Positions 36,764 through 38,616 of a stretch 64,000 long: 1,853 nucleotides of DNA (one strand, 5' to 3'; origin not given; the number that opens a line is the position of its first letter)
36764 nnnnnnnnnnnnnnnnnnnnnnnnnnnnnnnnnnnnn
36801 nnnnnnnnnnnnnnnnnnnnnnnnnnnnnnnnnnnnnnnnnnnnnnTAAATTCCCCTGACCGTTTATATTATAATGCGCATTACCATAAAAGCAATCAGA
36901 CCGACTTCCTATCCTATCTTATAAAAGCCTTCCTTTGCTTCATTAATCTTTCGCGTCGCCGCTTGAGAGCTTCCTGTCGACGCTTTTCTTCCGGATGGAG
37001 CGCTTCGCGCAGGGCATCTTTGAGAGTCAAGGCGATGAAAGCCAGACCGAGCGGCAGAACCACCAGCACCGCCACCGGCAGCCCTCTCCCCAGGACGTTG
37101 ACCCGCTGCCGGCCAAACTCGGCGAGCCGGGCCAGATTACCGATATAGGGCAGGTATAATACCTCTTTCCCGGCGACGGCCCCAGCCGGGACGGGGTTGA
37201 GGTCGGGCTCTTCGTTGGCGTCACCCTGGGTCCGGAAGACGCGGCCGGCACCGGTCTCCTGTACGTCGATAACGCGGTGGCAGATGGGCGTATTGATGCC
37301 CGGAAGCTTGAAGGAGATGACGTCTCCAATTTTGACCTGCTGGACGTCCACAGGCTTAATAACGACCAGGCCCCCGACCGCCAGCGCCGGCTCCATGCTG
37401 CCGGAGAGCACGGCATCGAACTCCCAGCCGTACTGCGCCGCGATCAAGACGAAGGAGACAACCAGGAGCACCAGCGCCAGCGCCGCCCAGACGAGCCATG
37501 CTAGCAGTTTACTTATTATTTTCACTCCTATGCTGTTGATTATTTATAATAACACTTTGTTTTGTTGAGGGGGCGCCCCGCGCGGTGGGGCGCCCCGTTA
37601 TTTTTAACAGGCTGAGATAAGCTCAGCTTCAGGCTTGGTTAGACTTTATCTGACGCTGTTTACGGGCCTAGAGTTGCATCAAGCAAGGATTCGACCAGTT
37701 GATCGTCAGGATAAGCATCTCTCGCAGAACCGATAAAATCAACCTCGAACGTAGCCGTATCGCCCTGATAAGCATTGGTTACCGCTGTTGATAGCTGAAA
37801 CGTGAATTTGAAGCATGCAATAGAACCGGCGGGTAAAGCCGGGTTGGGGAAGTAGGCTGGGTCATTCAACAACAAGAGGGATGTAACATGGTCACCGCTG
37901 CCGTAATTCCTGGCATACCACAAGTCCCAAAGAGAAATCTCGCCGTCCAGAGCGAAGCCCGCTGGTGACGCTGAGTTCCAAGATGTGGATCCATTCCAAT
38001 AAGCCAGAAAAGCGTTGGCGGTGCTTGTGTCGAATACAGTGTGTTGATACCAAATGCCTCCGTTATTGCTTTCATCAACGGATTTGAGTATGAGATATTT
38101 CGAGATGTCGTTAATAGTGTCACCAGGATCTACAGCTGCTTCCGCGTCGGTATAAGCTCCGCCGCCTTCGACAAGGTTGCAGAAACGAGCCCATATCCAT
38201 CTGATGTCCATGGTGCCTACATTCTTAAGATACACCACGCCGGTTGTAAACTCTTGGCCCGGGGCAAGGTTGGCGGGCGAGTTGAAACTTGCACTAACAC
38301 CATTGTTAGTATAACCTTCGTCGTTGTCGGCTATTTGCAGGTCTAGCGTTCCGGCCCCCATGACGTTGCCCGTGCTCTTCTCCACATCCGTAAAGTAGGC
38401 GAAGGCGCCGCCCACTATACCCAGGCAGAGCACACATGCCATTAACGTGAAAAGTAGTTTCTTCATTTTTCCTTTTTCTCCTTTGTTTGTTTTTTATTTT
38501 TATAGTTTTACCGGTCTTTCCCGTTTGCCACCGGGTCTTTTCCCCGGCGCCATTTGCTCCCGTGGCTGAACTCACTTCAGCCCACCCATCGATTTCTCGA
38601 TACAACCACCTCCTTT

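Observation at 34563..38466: SipW/TasA-type secreted-fibre locus with two divergent TasA-like proteins and a duplicated-domain membrane partner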

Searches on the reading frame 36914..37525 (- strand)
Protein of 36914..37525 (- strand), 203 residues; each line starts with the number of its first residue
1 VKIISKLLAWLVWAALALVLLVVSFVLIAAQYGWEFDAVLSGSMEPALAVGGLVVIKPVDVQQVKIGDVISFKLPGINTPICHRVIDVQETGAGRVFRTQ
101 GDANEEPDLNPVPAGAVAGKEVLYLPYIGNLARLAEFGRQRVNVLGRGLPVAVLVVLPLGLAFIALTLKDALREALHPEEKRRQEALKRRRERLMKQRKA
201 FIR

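Call 3: search_protein_families(library=pfam, proteins=[window:36914-37525:-], max_evalue=1)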
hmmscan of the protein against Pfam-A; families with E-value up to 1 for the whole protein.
window:36914-37525:- (203 aa): 2 families
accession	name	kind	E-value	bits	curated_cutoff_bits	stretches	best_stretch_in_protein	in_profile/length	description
PF10502.14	Peptidase_S26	-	1.2e-05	25.8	22.9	1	16-86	5-78/168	Signal peptidase, peptidase S26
PF14023.12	Bestrophin-like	-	0.023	14.7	32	1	117-177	134-196/232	Bestrophin-like domain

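Call 4: search_protein_families(library=ncbifam, proteins=[window:36914-37525:-], max_evalue=1)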
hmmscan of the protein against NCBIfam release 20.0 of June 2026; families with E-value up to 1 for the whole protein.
window:36914-37525:- (203 aa): 3 families
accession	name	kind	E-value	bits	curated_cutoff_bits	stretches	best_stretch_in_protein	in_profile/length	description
TIGR02228.1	sigpep_I_arch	equivalog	2.6e-29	102.1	51.85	1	5-134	4-132/158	signal peptidase I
NF046067.1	SigPepSipWBacil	equivalog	6.3e-24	84.6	190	1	1-186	1-182/189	signal peptidase I SipW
TIGR02227.1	sigpep_I_bact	equivalog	6.2e-05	22.9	47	1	18-88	4-77/162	signal peptidase I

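Call 66: search_solved_structures(query=window:36914-37525:-, max_evalue=1, show_alignments=2)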
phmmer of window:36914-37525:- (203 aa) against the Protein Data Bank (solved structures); distinct sequences matched with E-value up to 1: 3.
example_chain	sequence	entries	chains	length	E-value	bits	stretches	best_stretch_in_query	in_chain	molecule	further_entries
7p2q_A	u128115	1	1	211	7.8e-11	45.2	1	34-131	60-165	Signal peptidase complex catalytic subunit SEC11C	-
7p2p_A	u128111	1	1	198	3.6e-09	39.8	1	36-130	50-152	Signal peptidase complex catalytic subunit SEC11A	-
9rjb_A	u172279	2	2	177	7.2e-09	38.8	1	36-129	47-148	Signal peptidase complex catalytic subunit SEC11A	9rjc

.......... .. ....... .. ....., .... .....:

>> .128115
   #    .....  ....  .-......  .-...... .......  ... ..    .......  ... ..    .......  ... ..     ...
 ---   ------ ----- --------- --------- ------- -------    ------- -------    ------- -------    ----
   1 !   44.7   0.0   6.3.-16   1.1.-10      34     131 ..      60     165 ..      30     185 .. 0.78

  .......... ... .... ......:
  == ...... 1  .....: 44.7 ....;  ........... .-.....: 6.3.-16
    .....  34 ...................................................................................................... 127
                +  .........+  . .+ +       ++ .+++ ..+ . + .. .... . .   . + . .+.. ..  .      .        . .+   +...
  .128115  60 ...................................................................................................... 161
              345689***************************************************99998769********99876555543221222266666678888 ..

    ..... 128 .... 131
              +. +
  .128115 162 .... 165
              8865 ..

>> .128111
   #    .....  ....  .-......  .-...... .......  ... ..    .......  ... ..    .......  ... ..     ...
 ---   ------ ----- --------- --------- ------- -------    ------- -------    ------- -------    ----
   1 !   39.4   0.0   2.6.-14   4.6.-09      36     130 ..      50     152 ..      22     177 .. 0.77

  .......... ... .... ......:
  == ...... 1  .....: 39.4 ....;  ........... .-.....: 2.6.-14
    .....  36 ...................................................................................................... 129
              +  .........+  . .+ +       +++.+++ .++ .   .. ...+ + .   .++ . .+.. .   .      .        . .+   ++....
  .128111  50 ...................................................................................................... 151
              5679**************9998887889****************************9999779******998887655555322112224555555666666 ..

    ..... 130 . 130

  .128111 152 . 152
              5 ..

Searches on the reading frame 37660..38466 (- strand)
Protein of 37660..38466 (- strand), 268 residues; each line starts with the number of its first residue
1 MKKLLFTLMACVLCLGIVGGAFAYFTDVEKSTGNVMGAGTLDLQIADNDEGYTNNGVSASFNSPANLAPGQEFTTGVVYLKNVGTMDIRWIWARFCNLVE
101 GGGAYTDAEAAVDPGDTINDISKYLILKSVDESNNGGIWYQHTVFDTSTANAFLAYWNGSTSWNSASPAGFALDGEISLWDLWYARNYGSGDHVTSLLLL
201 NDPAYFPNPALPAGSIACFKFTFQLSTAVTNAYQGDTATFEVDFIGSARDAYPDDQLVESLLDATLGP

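Call 3: search_protein_families(library=pfam, proteins=[window:37660-38466:-], max_evalue=1)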
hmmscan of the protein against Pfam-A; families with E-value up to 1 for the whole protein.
window:37660-38466:- (268 aa): 1 family
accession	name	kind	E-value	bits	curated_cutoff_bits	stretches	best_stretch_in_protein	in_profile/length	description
PF12389.13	Peptidase_M73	-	5.2e-09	36.7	22.5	1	2-90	4-80/196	Camelysin metallo-endopeptidase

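Call 4: search_protein_families(library=ncbifam, proteins=[window:37660-38466:-], max_evalue=1)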
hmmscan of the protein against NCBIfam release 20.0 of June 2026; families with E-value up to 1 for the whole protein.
window:37660-38466:- (268 aa): 3 families
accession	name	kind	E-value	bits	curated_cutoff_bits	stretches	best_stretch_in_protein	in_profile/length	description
TIGR04088.1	cognate_SipW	domain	1.4e-06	28.2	19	1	10-41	4-34/34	SipW-dependent-type signal peptide-containing protein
NF046066.1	BioflmMtrxTasA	equivalog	0.00021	20.8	450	1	2-92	5-84/264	biofilm matrix protein TasA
TIGR04090.1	exp_by_SipW_IV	subfamily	0.064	13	60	1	9-88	7-72/241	BsaA family SipW-dependent biofilm matrix protein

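Call 7: search_solved_structures(query=window:37660-38466:-, max_evalue=10, show_alignments=2)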
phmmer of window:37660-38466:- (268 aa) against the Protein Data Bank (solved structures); distinct sequences matched with E-value up to 10: 2.
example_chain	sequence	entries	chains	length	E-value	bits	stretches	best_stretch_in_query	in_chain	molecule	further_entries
7de8_X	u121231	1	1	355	0.039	16.6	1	73-161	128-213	Outer membrane protein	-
3a2s_X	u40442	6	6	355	0.04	16.6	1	73-161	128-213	Outer membrane protein II | Outer membrane protein | outer membrane proteins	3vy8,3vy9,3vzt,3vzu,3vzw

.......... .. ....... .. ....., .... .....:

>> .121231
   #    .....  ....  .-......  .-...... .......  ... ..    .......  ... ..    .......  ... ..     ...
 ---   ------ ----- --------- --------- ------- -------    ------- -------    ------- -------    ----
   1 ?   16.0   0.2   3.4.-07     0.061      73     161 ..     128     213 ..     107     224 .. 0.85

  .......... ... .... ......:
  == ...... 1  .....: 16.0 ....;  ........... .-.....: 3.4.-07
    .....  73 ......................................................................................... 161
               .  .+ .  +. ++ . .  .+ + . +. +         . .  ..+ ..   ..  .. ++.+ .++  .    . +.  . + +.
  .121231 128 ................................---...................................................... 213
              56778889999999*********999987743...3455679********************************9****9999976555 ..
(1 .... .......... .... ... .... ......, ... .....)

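Call 17: find_homologous_proteins(query=window:37660-38466:-)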
Query window:37660-38466:- (268 aa): 88 proteins with E <= 0.001 among 1946 candidates.
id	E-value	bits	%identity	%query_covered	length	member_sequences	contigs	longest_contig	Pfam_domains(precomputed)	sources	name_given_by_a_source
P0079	1.2e-178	610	100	100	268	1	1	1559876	PF12389.14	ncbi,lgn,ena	-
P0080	1.6e-114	400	72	98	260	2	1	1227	PF12389.14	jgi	jgi:predicted ribosomally synthesized peptide with SipW-like signal peptide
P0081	4.0e-110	386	71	100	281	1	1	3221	PF12389.14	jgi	jgi:predicted ribosomally synthesized peptide with SipW-like signal peptide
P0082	1.3e-109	384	70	98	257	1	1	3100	PF12389.14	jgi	jgi:predicted ribosomally synthesized peptide with SipW-like signal peptide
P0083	2.5e-108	380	69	100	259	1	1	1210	PF12389.14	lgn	-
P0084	1.8e-107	377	67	100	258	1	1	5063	PF12389.14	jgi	jgi:predicted ribosomally synthesized peptide with SipW-like signal peptide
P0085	1.1e-105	371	67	98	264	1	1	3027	PF12389.14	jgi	jgi:predicted ribosomally synthesized peptide with SipW-like signal peptide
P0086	1.6e-104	367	68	98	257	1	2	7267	PF12389.14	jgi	jgi:predicted ribosomally synthesized peptide with SipW-like signal peptide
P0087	8.3e-104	365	66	100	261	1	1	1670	PF12389.14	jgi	jgi:predicted ribosomally synthesized peptide with SipW-like signal peptide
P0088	1.4e-100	354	67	98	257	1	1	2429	PF12389.14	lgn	-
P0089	8.7e-98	345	64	100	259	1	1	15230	PF12389.14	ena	-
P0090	1.0e-97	345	65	100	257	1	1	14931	PF12389.14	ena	-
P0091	4.4e-97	343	65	100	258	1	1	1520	PF12389.14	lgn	-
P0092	1.6e-96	341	64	100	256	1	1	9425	PF12389.14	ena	-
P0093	1.8e-93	331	64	98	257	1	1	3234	PF12389.14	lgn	-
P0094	1.9e-91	324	62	100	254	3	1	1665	PF12389.14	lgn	-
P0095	2.5e-90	321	63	98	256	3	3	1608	PF12389.14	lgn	-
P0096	4.1e-89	317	61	99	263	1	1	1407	PF12389.14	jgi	-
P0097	6.8e-88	313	62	99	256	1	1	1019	PF12389.14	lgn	-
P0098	3.2e-87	311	57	100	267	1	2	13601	PF12389.14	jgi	jgi:predicted ribosomally synthesized peptide with SipW-like signal peptide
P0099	8.6e-87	309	61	93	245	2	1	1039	PF12389.14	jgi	-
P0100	4.4e-86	307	64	90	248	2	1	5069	PF12389.14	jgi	-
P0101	6.7e-86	306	57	100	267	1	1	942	PF12389.14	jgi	-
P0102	3.4e-85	304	59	100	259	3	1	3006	PF12389.14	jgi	jgi:predicted ribosomally synthesized peptide with SipW-like signal peptide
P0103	1.5e-84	302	58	100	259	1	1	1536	PF12389.14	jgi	jgi:predicted ribosomally synthesized peptide with SipW-like signal peptide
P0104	1.3e-82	295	56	100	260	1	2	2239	PF12389.14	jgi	jgi:predicted ribosomally synthesized peptide with SipW-like signal peptide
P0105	7.1e-80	286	58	95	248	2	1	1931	PF12389.14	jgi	-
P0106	1.1e-79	286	54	98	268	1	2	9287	PF12389.14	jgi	jgi:predicted ribosomally synthesized peptide with SipW-like signal peptide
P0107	4.7e-79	284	54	99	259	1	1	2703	PF12389.14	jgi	jgi:predicted ribosomally synthesized peptide with SipW-like signal peptide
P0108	4.3e-78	281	57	98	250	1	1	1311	PF12389.14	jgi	jgi:predicted ribosomally synthesized peptide with SipW-like signal peptide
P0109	1.3e-77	279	55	97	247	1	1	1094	PF12389.14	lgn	-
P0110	2.0e-77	278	55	97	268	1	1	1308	PF12389.14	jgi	jgi:predicted ribosomally synthesized peptide with SipW-like signal peptide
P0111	5.1e-72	261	54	97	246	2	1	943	PF12389.14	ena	-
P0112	3.8e-71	258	54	97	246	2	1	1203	PF12389.14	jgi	-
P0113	1.6e-69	252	52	97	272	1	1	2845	PF12389.14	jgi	jgi:predicted ribosomally synthesized peptide with SipW-like signal peptide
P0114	2.6e-69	252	59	80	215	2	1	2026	PF12389.14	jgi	jgi:predicted ribosomally synthesized peptide with SipW-like signal peptide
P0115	2.6e-69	252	51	96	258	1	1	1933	PF12389.14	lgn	-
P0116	4.9e-69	251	51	100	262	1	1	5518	PF12389.14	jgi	jgi:predicted ribosomally synthesized peptide with SipW-like signal peptide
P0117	1.9e-68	249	54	96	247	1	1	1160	PF12389.14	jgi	jgi:predicted ribosomally synthesized peptide with SipW-like signal peptide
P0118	3.2e-67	245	52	100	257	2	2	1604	PF12389.14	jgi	-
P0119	2.1e-66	242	51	97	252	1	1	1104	PF12389.14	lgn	-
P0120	4.1e-63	231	52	92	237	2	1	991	PF12389.14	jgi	-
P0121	5.0e-63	231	51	96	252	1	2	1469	PF12389.14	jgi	jgi:predicted ribosomally synthesized peptide with SipW-like signal peptide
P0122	5.3e-63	231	48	98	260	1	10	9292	PF12389.14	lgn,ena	-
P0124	1.8e-62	229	56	74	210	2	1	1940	PF12389.14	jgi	-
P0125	1.0e-60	224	49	98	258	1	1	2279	PF12389.14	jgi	jgi:predicted ribosomally synthesized peptide with SipW-like signal peptide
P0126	4.4e-59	218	48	98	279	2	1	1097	PF12389.14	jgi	-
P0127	6.7e-58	214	48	97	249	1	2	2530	PF12389.14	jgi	jgi:predicted ribosomally synthesized peptide with SipW-like signal peptide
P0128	2.2e-57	213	46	97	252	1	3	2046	PF12389.14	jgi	jgi:predicted ribosomally synthesized peptide with SipW-like signal peptide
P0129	4.6e-57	212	48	98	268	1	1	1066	PF12389.14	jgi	-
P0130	8.9e-57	211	48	97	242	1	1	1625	PF12389.14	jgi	-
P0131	2.3e-56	209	46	97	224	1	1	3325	PF12389.14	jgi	jgi:predicted ribosomally synthesized peptide with SipW-like signal peptide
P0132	2.1e-55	206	47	96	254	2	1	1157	PF12389.14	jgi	jgi:predicted ribosomally synthesized peptide with SipW-like signal peptide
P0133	4.8e-55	205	44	98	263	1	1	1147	PF12389.14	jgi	jgi:predicted ribosomally synthesized peptide with SipW-like signal peptide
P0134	7.3e-54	201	49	95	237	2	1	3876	PF12389.14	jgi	-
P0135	3.4e-53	199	47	97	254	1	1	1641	PF12389.14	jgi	jgi:predicted ribosomally synthesized peptide with SipW-like signal peptide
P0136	3.5e-53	199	45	97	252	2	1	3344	PF12389.14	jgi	jgi:predicted ribosomally synthesized peptide with SipW-like signal peptide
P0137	1.2e-52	197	47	98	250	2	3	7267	PF12389.14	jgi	jgi:predicted ribosomally synthesized peptide with SipW-like signal peptide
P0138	1.1e-50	191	45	96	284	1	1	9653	PF12389.14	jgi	jgi:predicted ribosomally synthesized peptide with SipW-like signal peptide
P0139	9.5e-50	188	45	100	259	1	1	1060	PF12389.14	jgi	jgi:predicted ribosomally synthesized peptide with SipW-like signal peptide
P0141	3.5e-48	182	45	93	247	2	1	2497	PF12389.14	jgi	-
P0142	2.1e-42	164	40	97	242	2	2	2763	PF12389.14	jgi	jgi:predicted ribosomally synthesized peptide with SipW-like signal peptide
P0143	8.6e-41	158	41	97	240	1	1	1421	PF12389.14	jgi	-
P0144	1.7e-40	157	39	100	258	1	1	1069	PF12389.14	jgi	-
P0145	2.5e-40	157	41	100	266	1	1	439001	PF12389.14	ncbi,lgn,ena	-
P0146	3.0e-40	156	41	97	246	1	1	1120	PF12389.14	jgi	jgi:predicted ribosomally synthesized peptide with SipW-like signal peptide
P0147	1.2e-35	141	54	51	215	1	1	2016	PF12389.14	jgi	jgi:predicted ribosomally synthesized peptide with SipW-like signal peptide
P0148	1.5e-28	118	39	99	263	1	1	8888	PF12389.14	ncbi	-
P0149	2.5e-21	94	46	51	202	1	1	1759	PF12389.14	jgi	-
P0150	2.6e-21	94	37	91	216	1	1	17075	PF12389.14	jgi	jgi:predicted ribosomally synthesized peptide with SipW-like signal peptide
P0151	2.4e-17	81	30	91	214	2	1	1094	PF12389.14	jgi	jgi:spore coat-associated protein N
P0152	8.3e-16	76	28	93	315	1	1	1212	PF12389.14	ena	-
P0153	4.7e-15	74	34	69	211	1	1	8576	PF12389.14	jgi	jgi:spore coat-associated protein N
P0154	3.8e-14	71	46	42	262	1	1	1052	PF12389.14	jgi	-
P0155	2.6e-13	68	49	34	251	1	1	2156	PF12389.14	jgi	jgi:predicted ribosomally synthesized peptide with SipW-like signal peptide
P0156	3.1e-12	65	35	42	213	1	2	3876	PF12389.14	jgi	jgi:predicted ribosomally synthesized peptide with SipW-like signal peptide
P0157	3.6e-11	61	47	32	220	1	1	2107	PF12389.14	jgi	-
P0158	1.2e-10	59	46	32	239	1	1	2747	PF12389.14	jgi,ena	-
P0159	5.3e-10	57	28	90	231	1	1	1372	PF12389.14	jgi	-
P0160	5.7e-10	57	25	91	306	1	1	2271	PF12389.14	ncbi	-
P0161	3.1e-8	51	31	88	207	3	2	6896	PF12389.14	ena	-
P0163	6.5e-6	44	28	91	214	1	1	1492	PF12389.14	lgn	-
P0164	1.0e-4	40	64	8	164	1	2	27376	PF12389.14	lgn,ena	-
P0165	3.1e-4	38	28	91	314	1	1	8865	PF12389.14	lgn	-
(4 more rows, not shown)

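Call 23: search_solved_structures(query=A2, max_evalue=1, show_alignments=2)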
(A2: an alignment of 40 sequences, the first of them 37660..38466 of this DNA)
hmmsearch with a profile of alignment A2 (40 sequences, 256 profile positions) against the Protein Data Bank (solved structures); distinct sequences matched with E-value up to 1: 5.
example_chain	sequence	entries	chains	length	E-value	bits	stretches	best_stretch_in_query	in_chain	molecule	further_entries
8aur_A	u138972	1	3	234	3.3e-06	30.4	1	30-239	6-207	Major biofilm matrix component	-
5of1_A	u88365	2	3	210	3.5e-06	30.3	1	30-238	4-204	Spore coat-associated protein N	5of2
8dvq_A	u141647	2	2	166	0.27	14.3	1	54-135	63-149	Sensor protein VanS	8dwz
9hmi_A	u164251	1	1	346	0.8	12.7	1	203-238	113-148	Integrin alpha-5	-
9hmh_A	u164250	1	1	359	0.85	12.7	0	203-238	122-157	Integrin alpha-5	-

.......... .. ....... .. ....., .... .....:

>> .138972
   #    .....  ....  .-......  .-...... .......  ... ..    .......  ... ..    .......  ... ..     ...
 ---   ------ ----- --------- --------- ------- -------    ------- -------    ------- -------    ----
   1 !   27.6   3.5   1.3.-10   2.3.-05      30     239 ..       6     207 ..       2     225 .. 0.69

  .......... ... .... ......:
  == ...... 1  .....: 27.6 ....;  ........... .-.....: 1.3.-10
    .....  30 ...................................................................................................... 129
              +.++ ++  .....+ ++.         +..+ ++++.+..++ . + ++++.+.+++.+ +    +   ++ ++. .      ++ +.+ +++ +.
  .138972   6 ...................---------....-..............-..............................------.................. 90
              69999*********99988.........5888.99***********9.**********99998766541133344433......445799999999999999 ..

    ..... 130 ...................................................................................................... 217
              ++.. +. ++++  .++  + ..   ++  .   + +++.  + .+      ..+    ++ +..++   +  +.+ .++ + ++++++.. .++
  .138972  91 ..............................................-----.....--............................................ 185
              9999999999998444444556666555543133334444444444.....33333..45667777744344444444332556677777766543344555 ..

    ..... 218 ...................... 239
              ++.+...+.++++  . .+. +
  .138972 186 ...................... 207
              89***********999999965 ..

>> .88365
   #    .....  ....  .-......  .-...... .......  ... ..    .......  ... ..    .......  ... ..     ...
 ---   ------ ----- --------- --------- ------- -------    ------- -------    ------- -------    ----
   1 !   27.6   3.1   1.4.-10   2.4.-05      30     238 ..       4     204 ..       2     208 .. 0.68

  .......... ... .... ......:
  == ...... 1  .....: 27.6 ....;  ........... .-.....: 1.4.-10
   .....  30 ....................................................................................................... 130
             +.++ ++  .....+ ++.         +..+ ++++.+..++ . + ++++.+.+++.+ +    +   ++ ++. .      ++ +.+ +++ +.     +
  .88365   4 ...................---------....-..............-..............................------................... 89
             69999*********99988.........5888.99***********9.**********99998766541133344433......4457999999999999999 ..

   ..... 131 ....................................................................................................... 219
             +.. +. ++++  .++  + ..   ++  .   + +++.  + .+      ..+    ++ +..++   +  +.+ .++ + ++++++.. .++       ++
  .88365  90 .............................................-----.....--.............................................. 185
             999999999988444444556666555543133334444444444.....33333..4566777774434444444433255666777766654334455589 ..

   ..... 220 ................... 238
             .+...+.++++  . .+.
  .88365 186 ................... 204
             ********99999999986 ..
